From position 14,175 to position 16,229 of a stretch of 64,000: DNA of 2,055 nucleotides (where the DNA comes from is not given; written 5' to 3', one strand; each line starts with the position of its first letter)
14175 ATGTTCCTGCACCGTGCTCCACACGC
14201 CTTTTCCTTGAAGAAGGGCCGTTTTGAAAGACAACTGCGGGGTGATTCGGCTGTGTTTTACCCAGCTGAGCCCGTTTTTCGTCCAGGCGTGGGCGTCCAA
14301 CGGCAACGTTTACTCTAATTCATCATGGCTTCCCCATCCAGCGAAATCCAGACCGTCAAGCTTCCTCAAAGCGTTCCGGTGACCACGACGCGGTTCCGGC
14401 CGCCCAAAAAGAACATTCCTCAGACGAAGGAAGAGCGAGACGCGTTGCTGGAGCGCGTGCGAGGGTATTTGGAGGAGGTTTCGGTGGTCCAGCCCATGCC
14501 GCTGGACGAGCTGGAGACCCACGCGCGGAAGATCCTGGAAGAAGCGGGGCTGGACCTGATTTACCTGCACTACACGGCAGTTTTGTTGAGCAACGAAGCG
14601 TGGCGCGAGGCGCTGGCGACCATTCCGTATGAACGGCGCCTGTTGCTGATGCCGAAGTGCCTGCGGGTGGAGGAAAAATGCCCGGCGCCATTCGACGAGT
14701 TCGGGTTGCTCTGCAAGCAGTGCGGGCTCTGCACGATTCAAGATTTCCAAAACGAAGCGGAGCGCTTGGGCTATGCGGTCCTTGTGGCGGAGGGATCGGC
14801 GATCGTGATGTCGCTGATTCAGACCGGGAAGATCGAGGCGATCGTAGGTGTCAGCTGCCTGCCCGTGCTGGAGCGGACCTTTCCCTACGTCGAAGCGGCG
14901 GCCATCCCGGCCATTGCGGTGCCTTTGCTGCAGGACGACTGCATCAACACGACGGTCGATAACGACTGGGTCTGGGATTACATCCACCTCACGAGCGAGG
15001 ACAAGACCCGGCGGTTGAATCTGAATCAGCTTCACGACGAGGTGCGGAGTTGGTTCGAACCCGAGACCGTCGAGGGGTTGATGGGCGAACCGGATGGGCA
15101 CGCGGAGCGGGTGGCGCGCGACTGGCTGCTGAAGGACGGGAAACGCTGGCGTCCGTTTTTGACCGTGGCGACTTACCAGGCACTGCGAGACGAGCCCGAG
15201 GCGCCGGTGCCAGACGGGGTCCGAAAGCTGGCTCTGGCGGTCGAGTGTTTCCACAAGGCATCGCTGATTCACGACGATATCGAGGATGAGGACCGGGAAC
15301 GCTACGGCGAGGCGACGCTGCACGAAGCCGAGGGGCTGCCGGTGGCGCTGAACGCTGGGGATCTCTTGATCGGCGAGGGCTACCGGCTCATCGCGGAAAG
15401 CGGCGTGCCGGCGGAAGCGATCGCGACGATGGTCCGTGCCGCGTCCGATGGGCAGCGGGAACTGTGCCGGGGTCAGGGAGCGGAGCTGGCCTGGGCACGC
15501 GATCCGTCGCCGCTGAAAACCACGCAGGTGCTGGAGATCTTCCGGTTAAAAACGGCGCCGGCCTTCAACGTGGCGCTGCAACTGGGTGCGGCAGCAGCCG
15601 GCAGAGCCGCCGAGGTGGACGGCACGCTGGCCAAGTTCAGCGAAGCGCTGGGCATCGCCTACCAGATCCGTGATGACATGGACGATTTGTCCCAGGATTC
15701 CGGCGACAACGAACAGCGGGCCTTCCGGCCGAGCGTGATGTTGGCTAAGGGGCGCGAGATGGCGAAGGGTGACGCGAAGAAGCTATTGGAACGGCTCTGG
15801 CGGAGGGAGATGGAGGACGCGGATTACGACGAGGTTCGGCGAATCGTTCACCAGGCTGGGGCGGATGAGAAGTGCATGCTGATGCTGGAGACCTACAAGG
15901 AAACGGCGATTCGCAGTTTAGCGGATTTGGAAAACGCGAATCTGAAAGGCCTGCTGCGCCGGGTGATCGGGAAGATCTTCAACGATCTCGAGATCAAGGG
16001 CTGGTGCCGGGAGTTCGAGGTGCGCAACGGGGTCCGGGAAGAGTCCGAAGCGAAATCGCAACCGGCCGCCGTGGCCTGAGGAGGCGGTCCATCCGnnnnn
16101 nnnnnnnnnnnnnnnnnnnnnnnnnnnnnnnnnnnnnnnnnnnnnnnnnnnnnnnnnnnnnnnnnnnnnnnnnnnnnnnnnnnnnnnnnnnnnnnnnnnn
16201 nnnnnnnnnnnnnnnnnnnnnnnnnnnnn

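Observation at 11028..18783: Seven-gene co-directional block linking a lipoyl-carrier/radical-SAM/Fe-S redox module to a prenyl synthase and two terpene-cyclase-fold proteins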

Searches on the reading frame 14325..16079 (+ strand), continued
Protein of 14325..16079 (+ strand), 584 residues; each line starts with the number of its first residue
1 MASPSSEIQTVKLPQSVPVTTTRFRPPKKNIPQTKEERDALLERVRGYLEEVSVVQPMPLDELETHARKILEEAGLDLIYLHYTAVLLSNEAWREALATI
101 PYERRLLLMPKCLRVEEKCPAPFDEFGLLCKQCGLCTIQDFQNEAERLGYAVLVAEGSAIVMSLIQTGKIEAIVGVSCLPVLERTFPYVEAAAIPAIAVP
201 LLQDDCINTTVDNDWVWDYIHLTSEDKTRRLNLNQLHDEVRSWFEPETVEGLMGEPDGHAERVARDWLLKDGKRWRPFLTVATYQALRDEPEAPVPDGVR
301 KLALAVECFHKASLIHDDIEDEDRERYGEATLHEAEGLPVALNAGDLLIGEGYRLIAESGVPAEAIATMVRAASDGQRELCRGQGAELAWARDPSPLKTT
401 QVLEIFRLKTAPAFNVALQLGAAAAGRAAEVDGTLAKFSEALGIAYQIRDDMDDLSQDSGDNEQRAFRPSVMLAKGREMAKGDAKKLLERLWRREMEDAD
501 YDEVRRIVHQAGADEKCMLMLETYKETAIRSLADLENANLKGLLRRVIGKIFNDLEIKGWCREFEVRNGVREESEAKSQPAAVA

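Call 57: search_protein_families(library=ncbifam, proteins=[L010:14679-15827:-, L010:6162-7283:+, L010:15827-16465:-], max_evalue=0.001)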
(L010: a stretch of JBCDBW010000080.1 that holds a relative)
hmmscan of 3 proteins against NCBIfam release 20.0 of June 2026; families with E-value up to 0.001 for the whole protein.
L010:14679-15827:- (382 aa): 12 families
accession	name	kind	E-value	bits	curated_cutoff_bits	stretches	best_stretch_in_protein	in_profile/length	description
TIGR03402.1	FeS_nifS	equivalog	1.5e-65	221.4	530.75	1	4-364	2-370/379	cysteine desulfurase NifS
TIGR03235.1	DNA_S_dndA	equivalog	2.7e-52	178.2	480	1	4-343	1-352/353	cysteine desulfurase DndA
TIGR03403.1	nifS_epsilon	equivalog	2.6e-45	154.9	587.7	1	4-345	2-354/382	NifS family cysteine desulfurase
NF002806.0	PRK02948.1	subfamily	1.2e-43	149.6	304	1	4-369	3-377/381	IscS subfamily cysteine desulfurase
TIGR02006.1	IscS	equivalog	1.3e-41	142.9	643.2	1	4-352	6-363/402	IscS subfamily cysteine desulfurase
NF010611.0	PRK14012.1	equivalog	2.4e-41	142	548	1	4-352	8-367/406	IscS subfamily cysteine desulfurase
TIGR04343.1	egtE_PLP_lyase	equivalog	4.6e-15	55.3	400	1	22-209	30-218/370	ergothioneine biosynthesis PLP-dependent enzyme EgtE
TIGR01977.1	am_tr_V_EF2568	hypoth_equivalog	3.5e-14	52.6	377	1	4-209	2-215/376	cysteine desulfurase family protein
TIGR01979.1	sufS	subfamily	1.9e-13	50.1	475.1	1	4-207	21-234/403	SufS family cysteine desulfurase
TIGR01976.1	am_tr_V_VC1184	hypoth_equivalog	7.9e-07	28.7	352.35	1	4-211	21-236/401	cysteine desulfurase-like protein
NF041166.1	f2_encap_cargo1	exception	2.2e-06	27.1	800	1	47-205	292-459/623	family 2A encapsulin nanocompartment cargo protein cysteine desulfurase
NF006791.0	PRK09295.1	equivalog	0.00024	20.3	661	1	42-206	65-238/406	cysteine desulfurase SufS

L010:6162-7283:+ (373 aa): 9 families
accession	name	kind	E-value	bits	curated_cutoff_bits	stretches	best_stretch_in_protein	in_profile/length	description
NF041053.1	CobW_rel_Se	equivalog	3.1e-21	75.9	180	1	6-208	2-193/195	CobW-related selenoprotein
NF038288.1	chaper_GTP_ZigA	equivalog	1.9e-13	50.1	600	1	9-195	5-210/390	zinc metallochaperone GTPase ZigA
TIGR02475.1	CobW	equivalog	6.9e-12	44.9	332.1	1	8-90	7-95/342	cobalamin biosynthesis protein CobW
TIGR00073.1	hypB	equivalog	1.4e-11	44.3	121.2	1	152-211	151-212/217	hydrogenase nickel incorporation protein HypB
NF008578.0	PRK11537.1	equivalog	8.8e-10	38.3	361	1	9-187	8-181/318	GTPase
NF000908.1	PRK00089.1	equivalog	1.1e-05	24.8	237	1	152-216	105-170/291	GTPase Era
NF006958.0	PRK09435.1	equivalog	0.00028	20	329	0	3-42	55-94/333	methylmalonyl Co-A mutase-associated GTPase MeaB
TIGR00750.1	lao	equivalog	0.00053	19.2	240.75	0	6-45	35-74/300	methylmalonyl Co-A mutase-associated GTPase MeaB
TIGR00041.1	DTMP_kinase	equivalog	0.00087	19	83.25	0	4-41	3-40/196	dTMP kinase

L010:15827-16465:- (212 aa): 0 families

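Call 78: predict_structure(alignment_id=A3)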
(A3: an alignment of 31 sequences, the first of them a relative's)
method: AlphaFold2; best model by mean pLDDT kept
length: 584 residues; sequences in the alignment: 31
mean_pLDDT: 69.3   pTM: 0.62
mean pLDDT of the five models: 69.3, 68.7, 65.6, 63.4, 62.7
residues with pLDDT >= 90: 155; 70-90: 183; 50-70: 85; < 50: 161
segments of 3 or more residues with pLDDT < 50: 1-6, 15-32, 101-111, 115-129, 148-166, 168-217, 458-465, 554-584
pLDDT, mean of each block of 10 residues (from residue 1): 46 45 29 61 83 68 84 83 67 57 44 46 44 52 51 40 44 39 36 31 27 39 59 84 91 89 92 87 90 87 95 87 76 91 94 96 95 92 84 89 88 92 94 92 87 63 60 92 92 79 84 82 77 75 73 44 36 33 31
secondary structure, 60 per line:
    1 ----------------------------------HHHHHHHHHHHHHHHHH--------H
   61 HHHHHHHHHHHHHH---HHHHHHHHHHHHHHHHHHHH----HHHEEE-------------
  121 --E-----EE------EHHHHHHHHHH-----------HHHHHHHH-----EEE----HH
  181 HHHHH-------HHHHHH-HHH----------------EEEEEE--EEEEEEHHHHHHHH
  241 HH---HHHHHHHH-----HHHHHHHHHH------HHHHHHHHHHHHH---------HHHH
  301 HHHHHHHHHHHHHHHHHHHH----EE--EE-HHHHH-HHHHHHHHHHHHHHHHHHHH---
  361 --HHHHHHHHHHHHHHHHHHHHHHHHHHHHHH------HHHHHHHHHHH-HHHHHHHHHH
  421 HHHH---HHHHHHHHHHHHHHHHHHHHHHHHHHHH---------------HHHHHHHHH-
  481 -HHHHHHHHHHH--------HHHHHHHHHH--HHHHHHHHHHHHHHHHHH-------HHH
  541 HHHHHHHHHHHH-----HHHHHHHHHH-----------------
elements in order: H35-51 H60-74 H78-97 E105-107 H138-147 H159-166 E172-174 H179-185 H193-198 E219-224 E227-232 H233-242 H246-253 H259-268 H275-287 H297-320 H332-336 H338-357 H363-392 H399-409 H411-424 H428-455 H471-479 H482-492 H501-510 H513-530 H538-552 H558-567

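Call 90: search_solved_structures(query=L085:12132-13511:+, max_evalue=0.001)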
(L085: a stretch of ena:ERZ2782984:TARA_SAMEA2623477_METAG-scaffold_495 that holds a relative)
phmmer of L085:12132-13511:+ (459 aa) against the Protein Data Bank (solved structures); distinct sequences matched with E-value up to 0.001: 3.
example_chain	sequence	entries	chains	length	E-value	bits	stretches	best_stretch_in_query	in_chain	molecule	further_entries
7tol_A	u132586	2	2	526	2.7e-40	141.9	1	106-344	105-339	glycerol dibiphytanyl glycerol tetraether - macrocyclic archaeol synthase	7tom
6efn_A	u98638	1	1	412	1.7e-05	27.2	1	111-279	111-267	Sporulation killing factor maturation protein SkfB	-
6c8v_A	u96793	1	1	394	0.00023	23.5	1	97-285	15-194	Coenzyme PQQ synthesis protein E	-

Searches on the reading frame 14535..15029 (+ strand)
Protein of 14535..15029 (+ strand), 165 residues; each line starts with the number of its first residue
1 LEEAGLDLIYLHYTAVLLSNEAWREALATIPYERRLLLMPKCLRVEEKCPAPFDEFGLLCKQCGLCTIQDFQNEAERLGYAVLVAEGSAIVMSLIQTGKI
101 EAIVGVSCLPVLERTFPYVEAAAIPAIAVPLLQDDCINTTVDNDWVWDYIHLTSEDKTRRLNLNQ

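Call 79: search_dna_similar(query=window:14535-15029:+, collection=plasmids, mode=protein, max_evalue=0.001, max_rows=20)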
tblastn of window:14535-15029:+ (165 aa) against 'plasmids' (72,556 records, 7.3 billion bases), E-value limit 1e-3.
No match.

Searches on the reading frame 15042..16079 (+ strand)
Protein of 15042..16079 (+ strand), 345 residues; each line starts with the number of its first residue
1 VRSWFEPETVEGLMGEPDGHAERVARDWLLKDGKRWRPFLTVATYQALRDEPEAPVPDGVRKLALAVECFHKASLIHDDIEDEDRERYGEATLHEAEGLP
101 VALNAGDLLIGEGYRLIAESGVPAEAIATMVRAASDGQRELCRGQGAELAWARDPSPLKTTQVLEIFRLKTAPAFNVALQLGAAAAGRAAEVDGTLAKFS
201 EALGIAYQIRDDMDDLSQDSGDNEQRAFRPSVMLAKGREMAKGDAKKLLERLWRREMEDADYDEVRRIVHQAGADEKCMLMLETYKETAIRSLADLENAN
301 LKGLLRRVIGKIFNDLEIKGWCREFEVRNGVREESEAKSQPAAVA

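Call 92: search_solved_structures(query=window:15042-16079:+, max_evalue=1e-17, show_alignments=3)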
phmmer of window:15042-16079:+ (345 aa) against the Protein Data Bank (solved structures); distinct sequences matched with E-value up to 1e-17: 10.
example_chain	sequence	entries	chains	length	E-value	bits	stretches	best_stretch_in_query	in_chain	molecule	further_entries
5jfq_A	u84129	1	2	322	3.1e-26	95.6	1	8-218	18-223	Geranylgeranyl Pyrophosphate Synthetase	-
1wy0_A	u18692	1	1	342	6.9e-25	91.2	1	23-220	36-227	geranylgeranyl pyrophosphate synthetase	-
3p8r_A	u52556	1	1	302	4.2e-19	72.2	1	26-220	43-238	Geranyltranstransferase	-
3oyr_A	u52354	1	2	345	8.1e-19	71.2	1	26-294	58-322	Trans-isoprenyl diphosphate synthase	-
7lbj_A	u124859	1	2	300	1.8e-18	70.1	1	24-221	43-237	Geranyltranstransferase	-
4jxn_A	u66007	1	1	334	2.7e-18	69.5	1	29-297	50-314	Octaprenyl-diphosphate synthase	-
3mzv_A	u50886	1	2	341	5.1e-18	68.6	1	27-305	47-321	Decaprenyl diphosphate synthase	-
3m9u_A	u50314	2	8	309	5.2e-18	68.6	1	29-218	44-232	Farnesyl-diphosphate synthase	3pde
3p8l_A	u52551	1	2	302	6.1e-18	68.3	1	32-229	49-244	Geranyltranstransferase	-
4kkm_A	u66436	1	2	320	6.1e-18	68.3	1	29-221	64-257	Polyprenyl synthetase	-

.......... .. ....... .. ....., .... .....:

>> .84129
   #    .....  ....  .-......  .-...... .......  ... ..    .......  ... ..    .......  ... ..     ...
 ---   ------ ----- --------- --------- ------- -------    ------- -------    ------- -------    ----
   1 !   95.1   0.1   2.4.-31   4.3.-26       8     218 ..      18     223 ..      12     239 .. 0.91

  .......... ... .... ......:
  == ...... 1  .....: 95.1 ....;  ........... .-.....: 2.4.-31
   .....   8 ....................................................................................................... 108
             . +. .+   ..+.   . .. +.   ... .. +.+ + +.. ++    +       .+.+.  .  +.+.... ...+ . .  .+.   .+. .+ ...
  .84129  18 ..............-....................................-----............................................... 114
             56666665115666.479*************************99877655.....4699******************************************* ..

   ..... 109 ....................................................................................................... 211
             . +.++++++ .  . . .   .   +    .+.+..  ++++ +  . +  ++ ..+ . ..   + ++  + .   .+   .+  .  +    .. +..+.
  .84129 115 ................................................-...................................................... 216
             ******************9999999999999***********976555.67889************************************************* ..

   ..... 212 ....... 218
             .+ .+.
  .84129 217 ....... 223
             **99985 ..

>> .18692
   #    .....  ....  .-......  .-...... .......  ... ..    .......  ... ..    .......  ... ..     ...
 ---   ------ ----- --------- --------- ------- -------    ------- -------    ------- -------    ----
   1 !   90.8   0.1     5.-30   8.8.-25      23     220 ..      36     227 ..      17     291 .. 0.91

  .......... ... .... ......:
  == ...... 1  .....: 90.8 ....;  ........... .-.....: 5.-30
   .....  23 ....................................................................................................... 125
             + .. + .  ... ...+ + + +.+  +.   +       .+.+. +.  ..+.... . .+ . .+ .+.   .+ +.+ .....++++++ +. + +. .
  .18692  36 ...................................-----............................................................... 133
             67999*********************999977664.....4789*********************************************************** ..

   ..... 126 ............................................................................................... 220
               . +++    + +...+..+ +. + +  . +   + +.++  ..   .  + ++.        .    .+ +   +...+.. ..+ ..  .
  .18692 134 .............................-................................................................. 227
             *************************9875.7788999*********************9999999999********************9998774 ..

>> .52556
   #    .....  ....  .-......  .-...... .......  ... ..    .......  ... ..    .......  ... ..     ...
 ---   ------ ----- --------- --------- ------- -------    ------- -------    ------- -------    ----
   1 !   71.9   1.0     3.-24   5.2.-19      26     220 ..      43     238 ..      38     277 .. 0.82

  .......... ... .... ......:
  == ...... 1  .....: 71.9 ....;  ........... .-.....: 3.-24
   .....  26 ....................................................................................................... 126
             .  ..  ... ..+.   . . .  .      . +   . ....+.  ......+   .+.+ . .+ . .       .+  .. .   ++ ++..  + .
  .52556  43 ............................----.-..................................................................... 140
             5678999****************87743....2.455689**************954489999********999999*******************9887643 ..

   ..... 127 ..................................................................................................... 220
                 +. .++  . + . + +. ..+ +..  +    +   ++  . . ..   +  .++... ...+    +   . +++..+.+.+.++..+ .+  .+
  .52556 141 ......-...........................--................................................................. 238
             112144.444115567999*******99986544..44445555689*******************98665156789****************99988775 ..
